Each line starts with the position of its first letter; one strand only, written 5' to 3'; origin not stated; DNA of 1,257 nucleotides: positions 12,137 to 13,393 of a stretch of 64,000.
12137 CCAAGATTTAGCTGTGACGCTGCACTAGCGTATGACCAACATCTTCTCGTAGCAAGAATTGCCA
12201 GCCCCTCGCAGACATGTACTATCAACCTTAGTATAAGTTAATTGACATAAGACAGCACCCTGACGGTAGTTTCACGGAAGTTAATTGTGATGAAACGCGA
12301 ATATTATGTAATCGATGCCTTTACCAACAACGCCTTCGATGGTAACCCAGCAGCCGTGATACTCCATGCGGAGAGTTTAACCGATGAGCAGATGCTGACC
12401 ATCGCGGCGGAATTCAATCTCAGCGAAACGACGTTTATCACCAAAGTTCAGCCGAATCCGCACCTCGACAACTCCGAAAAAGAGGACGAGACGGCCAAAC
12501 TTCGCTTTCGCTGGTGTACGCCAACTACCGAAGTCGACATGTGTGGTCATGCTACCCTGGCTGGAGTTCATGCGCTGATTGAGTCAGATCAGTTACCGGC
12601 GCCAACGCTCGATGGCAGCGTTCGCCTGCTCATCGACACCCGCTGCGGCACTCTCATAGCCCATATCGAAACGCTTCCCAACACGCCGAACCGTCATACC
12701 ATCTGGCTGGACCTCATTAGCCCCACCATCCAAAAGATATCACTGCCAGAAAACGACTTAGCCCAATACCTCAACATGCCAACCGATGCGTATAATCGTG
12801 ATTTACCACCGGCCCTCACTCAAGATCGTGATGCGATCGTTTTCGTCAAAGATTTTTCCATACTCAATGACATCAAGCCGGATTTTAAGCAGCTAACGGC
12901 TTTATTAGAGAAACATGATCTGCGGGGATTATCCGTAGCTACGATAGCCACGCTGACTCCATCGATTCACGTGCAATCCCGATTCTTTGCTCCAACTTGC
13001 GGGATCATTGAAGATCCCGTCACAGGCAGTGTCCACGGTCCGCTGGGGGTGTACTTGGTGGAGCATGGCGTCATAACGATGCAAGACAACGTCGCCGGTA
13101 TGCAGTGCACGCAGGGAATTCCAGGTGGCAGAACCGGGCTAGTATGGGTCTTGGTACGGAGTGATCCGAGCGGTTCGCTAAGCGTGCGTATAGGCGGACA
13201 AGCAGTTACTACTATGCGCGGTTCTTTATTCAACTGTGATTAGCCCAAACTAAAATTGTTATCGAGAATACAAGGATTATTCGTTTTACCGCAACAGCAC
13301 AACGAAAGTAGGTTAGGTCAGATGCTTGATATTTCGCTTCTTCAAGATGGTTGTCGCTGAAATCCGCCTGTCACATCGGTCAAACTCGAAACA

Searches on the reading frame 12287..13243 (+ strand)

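Call 53: search_protein_families(library=pfam, proteins=[window:12287-13243:+], max_evalue=0.0001)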
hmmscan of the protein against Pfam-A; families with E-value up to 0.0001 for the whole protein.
window:12287-13243:+ (318 aa): 1 family
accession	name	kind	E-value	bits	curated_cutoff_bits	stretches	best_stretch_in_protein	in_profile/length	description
PF02567.21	PhzC-PhzF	-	1.1e-62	212.6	27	1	9-312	1-281/281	Phenazine biosynthesis-like protein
